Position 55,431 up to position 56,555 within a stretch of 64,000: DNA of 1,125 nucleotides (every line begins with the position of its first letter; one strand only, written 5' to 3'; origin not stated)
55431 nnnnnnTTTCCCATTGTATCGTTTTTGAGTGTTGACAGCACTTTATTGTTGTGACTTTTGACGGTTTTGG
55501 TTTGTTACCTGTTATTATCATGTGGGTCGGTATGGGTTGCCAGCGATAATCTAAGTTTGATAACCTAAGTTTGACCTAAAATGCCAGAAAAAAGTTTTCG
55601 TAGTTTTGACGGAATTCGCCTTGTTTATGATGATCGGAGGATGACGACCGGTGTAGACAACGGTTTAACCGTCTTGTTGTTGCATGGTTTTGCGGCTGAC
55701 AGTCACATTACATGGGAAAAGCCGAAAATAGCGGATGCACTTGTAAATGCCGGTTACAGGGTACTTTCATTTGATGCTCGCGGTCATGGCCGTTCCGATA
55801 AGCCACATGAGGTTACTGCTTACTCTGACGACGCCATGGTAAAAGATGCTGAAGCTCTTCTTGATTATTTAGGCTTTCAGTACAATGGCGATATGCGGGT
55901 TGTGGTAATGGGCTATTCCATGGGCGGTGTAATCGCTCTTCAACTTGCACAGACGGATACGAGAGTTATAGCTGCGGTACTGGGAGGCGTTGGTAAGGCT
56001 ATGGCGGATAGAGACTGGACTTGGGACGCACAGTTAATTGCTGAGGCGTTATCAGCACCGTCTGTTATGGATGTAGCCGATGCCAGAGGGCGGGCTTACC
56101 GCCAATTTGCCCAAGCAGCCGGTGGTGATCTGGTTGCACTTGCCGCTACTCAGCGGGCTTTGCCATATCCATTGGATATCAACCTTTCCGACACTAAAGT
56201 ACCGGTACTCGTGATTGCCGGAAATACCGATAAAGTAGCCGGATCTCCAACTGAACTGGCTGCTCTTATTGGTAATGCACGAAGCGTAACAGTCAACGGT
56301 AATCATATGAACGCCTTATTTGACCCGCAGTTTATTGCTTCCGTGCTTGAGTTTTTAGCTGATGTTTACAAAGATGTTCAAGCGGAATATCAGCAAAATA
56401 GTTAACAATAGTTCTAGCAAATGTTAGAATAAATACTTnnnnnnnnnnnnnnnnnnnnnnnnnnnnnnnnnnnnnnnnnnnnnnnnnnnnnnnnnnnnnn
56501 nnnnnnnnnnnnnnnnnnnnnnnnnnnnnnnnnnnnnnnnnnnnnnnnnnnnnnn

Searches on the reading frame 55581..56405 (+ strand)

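Call 3: search_protein_families(library=pfam, proteins=[window:55581-56405:+], max_evalue=0.01)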
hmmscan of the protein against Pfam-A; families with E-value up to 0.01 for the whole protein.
window:55581-56405:+ (274 aa): 10 families
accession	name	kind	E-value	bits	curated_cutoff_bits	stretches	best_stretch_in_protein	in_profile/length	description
PF00561.26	Abhydrolase_1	-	1.2e-25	91.1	25.8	1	30-134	2-99/245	alpha/beta hydrolase fold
PF12146.15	Hydrolase_4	-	1.8e-21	77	27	1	30-134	6-106/239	Serine aminopeptidase, S33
PF12697.13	Abhydrolase_6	-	4e-18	67.3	26.3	1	31-253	1-215/217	Alpha/beta hydrolase family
PF01738.24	DLH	-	2.2e-07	31.2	21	1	49-133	32-125/217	Dienelactone hydrolase family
PF02129.25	Peptidase_S15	-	3.2e-07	30.8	23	1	46-157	46-147/262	X-Pro dipeptidyl-peptidase (S15 family)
PF12740.14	PETase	-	9.5e-07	28.9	28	1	31-133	57-153/263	PET hydrolase-like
PF20408.4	Abhydrolase_11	-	1.4e-05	25.4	27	1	30-133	4-103/193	Alpha/beta hydrolase domain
PF00326.27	Peptidase_S9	-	0.00017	21.6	22.6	1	53-151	9-110/213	Prolyl oligopeptidase family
PF02230.22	Abhydrolase_2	-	0.0016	18.7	23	0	103-150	103-150/217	Phospholipase/Carboxylesterase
PF12695.13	Abhydrolase_5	-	0.0017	18.6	27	0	100-132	52-84/164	Alpha/beta hydrolase family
